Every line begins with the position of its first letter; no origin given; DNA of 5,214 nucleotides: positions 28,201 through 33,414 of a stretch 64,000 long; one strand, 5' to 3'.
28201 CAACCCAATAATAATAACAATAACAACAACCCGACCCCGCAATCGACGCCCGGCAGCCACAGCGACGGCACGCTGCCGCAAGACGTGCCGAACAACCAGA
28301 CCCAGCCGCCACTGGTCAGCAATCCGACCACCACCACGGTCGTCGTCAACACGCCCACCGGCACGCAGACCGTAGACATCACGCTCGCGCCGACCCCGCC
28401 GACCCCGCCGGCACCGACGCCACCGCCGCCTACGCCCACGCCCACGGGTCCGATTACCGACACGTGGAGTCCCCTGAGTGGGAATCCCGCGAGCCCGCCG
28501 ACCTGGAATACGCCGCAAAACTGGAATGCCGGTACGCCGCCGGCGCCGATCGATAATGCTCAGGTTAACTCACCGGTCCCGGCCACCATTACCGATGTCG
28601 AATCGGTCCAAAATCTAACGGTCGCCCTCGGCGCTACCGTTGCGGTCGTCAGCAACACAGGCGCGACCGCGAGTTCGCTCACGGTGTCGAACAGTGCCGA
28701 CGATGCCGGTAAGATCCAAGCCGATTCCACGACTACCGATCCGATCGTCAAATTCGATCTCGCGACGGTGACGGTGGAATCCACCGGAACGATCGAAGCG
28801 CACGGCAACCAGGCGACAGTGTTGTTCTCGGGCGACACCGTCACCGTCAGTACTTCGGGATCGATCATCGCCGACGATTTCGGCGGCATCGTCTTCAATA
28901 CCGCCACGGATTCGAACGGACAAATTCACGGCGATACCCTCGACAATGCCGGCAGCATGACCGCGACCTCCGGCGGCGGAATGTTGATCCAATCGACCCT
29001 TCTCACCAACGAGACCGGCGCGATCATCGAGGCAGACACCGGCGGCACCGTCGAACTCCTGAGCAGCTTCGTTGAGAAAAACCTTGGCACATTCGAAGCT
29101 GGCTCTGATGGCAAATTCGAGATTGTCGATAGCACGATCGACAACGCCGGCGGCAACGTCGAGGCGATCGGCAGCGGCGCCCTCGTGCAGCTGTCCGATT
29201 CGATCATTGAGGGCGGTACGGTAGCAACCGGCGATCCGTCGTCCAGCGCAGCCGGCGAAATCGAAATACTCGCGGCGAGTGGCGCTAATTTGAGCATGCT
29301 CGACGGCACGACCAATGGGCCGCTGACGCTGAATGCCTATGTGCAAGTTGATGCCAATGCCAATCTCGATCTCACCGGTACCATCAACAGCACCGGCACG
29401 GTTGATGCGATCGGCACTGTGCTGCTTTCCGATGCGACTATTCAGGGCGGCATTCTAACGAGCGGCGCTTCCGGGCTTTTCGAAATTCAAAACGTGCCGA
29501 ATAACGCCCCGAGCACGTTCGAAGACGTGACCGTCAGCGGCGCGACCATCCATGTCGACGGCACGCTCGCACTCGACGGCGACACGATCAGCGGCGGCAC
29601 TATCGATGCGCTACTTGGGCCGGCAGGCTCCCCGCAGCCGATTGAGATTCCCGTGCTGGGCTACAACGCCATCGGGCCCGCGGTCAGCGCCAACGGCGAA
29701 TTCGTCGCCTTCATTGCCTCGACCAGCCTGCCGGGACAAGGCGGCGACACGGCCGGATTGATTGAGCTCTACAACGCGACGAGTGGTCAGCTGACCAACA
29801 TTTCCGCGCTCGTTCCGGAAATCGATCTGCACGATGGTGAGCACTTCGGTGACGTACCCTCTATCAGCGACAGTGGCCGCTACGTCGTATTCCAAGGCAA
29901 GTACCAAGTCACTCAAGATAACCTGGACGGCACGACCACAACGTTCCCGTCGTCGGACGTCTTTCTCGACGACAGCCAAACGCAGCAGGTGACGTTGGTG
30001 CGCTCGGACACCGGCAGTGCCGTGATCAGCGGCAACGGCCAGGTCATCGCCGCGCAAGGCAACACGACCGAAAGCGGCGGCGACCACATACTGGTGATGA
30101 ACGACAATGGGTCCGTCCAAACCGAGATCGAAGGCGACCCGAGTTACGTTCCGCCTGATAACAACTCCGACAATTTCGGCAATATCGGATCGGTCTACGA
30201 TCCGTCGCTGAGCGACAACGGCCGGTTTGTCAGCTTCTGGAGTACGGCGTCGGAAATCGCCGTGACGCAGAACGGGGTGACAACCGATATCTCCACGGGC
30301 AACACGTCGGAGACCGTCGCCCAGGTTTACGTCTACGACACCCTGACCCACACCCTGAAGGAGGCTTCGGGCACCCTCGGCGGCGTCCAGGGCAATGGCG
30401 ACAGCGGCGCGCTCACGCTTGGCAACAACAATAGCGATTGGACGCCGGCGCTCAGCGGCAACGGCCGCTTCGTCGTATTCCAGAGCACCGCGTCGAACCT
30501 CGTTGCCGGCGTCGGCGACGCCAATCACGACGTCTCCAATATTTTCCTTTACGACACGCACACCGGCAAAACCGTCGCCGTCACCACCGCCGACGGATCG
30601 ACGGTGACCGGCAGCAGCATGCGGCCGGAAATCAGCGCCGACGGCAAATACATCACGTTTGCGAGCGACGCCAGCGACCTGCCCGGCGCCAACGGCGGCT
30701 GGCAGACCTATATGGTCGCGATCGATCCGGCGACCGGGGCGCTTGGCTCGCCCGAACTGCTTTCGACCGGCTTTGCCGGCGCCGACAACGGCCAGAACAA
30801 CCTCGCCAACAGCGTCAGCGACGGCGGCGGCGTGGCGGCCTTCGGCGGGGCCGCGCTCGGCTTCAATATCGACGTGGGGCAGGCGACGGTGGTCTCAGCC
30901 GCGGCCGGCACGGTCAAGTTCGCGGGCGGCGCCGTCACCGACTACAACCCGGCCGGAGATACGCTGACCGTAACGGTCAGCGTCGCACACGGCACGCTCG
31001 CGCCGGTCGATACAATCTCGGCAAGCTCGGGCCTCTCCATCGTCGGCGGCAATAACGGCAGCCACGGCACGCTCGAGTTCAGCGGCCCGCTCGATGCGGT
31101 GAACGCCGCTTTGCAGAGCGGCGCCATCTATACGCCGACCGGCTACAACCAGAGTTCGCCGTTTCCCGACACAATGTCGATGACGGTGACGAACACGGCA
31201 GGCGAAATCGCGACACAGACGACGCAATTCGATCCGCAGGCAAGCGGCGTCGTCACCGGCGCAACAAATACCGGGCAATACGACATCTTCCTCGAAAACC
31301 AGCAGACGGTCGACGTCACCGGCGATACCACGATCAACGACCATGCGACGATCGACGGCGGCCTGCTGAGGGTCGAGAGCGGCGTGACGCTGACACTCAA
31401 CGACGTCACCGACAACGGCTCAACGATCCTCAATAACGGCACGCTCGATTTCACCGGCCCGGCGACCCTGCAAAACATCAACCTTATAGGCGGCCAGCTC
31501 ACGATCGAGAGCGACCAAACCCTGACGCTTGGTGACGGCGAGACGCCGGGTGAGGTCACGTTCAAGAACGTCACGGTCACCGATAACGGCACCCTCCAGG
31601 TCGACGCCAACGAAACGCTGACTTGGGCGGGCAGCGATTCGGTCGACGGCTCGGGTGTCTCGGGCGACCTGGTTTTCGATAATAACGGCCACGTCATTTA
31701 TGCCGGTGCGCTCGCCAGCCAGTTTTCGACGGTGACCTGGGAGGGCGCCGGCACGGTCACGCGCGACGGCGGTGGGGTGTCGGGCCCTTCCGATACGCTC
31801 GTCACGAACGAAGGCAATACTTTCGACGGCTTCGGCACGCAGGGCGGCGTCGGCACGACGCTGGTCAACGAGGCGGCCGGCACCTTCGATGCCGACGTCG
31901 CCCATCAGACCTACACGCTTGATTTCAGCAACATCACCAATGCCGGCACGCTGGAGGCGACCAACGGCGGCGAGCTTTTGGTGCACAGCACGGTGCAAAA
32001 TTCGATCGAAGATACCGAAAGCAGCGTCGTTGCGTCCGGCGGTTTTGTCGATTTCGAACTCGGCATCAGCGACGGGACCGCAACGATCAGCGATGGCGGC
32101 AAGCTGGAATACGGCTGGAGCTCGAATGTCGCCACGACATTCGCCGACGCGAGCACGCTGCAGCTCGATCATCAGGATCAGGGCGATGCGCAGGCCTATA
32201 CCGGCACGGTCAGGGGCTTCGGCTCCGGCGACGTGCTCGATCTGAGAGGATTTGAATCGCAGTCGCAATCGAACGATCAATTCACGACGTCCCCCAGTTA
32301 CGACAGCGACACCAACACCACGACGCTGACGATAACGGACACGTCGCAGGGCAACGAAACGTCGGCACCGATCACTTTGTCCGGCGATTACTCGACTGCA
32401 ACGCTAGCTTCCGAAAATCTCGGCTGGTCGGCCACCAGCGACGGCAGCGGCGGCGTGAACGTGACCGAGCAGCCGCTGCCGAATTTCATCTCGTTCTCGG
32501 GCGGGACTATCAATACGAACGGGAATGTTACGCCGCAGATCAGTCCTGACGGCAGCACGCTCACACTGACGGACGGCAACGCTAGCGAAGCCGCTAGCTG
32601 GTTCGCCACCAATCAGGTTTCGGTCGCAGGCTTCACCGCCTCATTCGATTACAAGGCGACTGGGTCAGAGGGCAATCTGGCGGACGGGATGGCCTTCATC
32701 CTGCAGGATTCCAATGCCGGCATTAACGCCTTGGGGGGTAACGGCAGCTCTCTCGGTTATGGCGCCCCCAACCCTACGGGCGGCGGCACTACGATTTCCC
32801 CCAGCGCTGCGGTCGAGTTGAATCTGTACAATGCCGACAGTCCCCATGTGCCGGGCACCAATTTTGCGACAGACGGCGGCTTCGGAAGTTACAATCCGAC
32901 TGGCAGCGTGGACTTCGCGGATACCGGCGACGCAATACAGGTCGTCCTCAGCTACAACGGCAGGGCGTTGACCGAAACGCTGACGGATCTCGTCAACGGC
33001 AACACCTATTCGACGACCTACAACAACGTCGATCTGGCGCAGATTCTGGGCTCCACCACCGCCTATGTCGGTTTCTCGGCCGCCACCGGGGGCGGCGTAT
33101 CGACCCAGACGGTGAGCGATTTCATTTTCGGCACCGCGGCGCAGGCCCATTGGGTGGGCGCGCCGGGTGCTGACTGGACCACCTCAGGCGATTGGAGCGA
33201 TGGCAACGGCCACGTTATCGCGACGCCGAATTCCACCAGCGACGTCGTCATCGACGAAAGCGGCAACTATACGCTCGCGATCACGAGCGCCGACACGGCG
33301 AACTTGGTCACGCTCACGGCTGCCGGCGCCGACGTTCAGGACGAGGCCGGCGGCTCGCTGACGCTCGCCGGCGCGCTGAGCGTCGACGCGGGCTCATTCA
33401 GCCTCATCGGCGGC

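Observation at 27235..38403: Giant 3,722-aa mosaic exoprotein gene with FecR-like head and RTX-type tail, genomically orphan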

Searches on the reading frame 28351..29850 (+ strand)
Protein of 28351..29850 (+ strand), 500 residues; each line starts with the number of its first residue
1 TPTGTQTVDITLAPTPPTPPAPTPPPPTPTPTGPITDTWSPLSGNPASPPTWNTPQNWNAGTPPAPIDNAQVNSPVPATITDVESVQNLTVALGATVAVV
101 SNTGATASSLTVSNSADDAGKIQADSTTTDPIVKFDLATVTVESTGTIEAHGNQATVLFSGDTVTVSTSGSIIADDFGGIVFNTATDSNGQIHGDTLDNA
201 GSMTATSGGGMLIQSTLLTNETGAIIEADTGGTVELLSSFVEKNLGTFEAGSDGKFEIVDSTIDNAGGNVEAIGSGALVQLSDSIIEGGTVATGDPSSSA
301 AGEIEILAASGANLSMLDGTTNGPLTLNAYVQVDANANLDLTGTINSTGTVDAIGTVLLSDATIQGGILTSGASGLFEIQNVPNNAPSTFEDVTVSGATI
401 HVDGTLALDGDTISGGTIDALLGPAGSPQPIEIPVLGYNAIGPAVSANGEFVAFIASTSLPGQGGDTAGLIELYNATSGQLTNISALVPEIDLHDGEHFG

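Call 7: search_protein_families(library=pfam, proteins=[window:28351-29850:+], max_evalue=1)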
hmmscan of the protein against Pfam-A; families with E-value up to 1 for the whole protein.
window:28351-29850:+ (500 aa): 2 families
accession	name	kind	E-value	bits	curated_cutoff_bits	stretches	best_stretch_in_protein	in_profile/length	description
PF20623.4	Sgo0707_N2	-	0.061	13.2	27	1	134-200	52-123/141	Sgo0707 N2 domain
PF11259.13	DUF3060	-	0.23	11.7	23.1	1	139-171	25-57/58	Protein of unknown function (DUF3060)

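Call 53: search_protein_families(library=pfam, proteins=[window:28480-29850:+], max_evalue=5)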
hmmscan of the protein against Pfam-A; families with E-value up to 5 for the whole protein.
window:28480-29850:+ (457 aa): 3 families
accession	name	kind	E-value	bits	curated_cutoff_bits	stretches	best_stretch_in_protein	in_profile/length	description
PF20623.4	Sgo0707_N2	-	0.05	13.5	27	1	91-157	52-123/141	Sgo0707 N2 domain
PF10162.14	G8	-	0.87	9.9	22.9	0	81-113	85-117/124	G8 domain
PF11259.13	DUF3060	-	1.4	9.1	23.1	1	96-128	25-57/58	Protein of unknown function (DUF3060)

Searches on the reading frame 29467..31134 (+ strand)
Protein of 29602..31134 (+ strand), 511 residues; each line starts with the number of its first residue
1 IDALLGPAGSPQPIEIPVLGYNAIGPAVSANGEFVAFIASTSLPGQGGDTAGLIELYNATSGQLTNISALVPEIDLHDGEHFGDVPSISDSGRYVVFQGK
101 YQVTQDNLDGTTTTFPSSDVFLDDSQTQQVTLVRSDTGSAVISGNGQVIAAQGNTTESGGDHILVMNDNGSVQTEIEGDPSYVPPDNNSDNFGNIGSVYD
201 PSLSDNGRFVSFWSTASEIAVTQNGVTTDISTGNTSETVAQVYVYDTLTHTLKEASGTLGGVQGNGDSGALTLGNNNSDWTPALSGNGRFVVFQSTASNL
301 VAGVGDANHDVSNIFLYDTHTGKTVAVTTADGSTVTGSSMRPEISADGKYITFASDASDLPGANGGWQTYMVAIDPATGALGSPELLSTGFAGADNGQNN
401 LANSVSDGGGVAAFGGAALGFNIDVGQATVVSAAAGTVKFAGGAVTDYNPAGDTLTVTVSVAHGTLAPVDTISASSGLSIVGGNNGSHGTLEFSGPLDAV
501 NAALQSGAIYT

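Call 7: search_protein_families(library=pfam, proteins=[window:29467-30966:+], max_evalue=1)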
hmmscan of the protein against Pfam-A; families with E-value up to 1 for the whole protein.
window:29467-30966:+ (500 aa): 1 family
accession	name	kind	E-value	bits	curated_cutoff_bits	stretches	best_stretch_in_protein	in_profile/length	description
PF07676.18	PD40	-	0.0011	19.3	20.9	1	382-413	9-35/38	WD40-like Beta Propeller Repeat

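Call 75: search_solved_structures(query=window:29602-31134:+, max_evalue=1)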
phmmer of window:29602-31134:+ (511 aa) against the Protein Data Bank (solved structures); distinct sequences matched with E-value up to 1: 5.
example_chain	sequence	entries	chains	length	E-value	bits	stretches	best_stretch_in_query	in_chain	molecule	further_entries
10mi_A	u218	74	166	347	0.11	14.7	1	123-203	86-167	DNA-directed RNA polymerase subunit alpha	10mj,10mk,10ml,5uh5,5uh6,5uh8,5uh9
6fbv_A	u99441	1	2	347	0.11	14.7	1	123-203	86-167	DNA-directed RNA polymerase subunit alpha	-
6dv9_A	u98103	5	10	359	0.12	14.6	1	123-203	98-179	DNA-directed RNA polymerase subunit alpha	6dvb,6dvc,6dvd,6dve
5zx2_A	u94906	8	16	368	0.12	14.5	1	123-202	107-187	DNA-directed RNA polymerase subunit alpha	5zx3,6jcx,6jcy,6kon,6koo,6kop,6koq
5tw1_A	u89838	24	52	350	0.15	14.2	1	125-203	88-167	DNA-directed RNA polymerase subunit alpha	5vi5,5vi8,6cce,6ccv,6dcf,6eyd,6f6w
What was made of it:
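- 29632..30774 (+): PD40/TolB-like beta-propeller, aa about 800-1180. No PDB sequence hit (call 75).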

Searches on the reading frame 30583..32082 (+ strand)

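Call 7: search_protein_families(library=pfam, proteins=[window:30583-32082:+], max_evalue=1)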
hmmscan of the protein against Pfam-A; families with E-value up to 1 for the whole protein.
window:30583-32082:+ (500 aa): 1 family
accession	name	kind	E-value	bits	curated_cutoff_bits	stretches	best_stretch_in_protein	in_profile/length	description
PF07676.18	PD40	-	0.0026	18.1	20.9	1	10-41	9-35/38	WD40-like Beta Propeller Repeat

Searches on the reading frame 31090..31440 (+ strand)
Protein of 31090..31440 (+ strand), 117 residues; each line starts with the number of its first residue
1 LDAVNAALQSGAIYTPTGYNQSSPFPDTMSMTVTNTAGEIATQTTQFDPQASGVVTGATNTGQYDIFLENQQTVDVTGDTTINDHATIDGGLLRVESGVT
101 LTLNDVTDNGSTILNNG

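Call 53: search_protein_families(library=pfam, proteins=[window:31090-31440:+], max_evalue=5)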
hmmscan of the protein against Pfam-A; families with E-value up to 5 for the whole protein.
window:31090-31440:+ (117 aa): 1 family
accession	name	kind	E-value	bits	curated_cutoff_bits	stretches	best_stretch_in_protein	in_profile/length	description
PF11589.14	DUF3244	-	0.053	14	25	1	27-79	40-93/96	Domain of unknown function (DUF3244)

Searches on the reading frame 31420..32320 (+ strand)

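Call 53: search_protein_families(library=pfam, proteins=[window:31420-32320:+], max_evalue=5)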
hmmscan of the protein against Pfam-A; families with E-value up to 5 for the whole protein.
window:31420-32320:+ (300 aa): 3 families
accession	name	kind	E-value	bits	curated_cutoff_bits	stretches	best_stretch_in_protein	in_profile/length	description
PF18886.6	DUF5649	-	0.0035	18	25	1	24-73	1-51/68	Repeats of unknown function (DUF5649)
PF06715.18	Gp5_C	-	0.52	11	20.4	1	51-66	5-20/24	Gp5 C-terminal repeat (3 copies)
PF20937.3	FHBP_N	-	2.3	8.8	27.6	1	232-255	22-45/92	Factor H binding protein, N-terminal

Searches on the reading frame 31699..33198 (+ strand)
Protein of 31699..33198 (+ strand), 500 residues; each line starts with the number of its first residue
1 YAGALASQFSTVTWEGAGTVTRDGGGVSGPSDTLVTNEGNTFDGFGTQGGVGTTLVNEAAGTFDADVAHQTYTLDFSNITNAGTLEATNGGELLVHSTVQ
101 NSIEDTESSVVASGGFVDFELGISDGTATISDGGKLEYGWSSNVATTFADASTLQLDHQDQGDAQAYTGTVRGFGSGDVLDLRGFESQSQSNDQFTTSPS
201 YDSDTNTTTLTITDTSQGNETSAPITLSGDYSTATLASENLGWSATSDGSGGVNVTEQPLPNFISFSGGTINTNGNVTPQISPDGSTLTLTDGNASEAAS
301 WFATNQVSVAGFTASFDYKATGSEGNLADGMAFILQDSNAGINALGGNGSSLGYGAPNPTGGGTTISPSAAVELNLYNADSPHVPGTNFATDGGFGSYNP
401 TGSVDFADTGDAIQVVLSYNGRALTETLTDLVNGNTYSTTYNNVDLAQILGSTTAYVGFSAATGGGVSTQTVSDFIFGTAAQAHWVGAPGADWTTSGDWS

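Call 7: search_protein_families(library=pfam, proteins=[window:31699-33198:+], max_evalue=1)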
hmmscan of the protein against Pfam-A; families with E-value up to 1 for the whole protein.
window:31699-33198:+ (500 aa): 1 family
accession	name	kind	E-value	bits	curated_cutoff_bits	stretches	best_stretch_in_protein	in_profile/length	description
PF03388.20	Lectin_leg-like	-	0.016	15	24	1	280-336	29-86/230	Legume-like lectin family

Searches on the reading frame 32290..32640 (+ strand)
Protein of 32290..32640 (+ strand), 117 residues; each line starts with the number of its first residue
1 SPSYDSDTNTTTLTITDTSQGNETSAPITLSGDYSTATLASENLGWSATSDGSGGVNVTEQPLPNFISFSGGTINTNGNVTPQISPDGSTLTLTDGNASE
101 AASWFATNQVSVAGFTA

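Call 53: search_protein_families(library=pfam, proteins=[window:32290-32640:+], max_evalue=5)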
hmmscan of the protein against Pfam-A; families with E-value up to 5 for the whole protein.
window:32290-32640:+ (117 aa): 1 family
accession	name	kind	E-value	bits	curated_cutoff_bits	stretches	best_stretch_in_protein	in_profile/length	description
PF07076.17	DUF1344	-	0.081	13.2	23.1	1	83-98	10-25/60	Protein of unknown function (DUF1344)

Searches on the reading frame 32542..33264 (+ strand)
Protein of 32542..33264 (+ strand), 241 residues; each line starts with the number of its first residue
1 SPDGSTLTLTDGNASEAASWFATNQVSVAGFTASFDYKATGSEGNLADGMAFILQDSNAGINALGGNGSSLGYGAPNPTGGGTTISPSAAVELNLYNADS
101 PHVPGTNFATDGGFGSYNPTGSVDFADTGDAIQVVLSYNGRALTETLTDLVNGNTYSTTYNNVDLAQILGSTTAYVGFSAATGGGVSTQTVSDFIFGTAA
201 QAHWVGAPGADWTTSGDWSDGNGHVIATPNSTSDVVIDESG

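Call 74: search_solved_structures(query=window:32542-33264:+, max_evalue=1)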
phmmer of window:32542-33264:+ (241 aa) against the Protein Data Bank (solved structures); distinct sequences matched with E-value up to 1: 12.
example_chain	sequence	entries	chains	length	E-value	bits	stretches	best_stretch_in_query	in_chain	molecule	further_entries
7elv_E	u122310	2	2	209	5.9e-10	42.2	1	7-192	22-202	legume lectin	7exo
1n3o_A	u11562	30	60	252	1.4e-07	34.5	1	23-197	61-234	lectin PAL | lectin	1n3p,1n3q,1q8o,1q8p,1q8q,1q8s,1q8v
5u38_A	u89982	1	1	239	6.1e-05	25.8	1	22-196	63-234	Lectin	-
5eyx_A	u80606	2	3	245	8.1e-05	25.4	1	22-196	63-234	Centrolobium tomentosum lectin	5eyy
9c4i_A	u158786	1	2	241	9.6e-05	25.2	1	22-196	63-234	Mannose-specific lectin CML-1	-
2d3p_A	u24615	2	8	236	0.0054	19.4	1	25-71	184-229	Lectin alpha chain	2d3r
1mvq_A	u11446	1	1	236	0.0092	18.7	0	26-71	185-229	lectin, isoform 1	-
2cwm_A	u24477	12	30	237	0.018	17.7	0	25-72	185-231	lectin | Concanavalin A | Concanavalin-A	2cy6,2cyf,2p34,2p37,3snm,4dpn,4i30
5byn_A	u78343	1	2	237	0.018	17.7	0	25-72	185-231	Concanavalin-A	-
2ow4_A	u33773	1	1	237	0.021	17.5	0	25-72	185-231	Canavalia maritima lectin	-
4k1y_A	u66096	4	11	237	0.023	17.3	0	25-72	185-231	Canavalia boliviana lectin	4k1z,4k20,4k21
3lhn_A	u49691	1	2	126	0.55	12.9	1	5-58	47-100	Lipoprotein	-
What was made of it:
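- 32560..33147 (+): L-type (legume-like) lectin domain, aa about 1776-1971. PDB 7elv E 5.9e-10 and 1n3o E 1.4e-7 (call 74).
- On L-type (legume) lectin domain: 7elv E 5.9e-10 over 186 residues (call 74).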
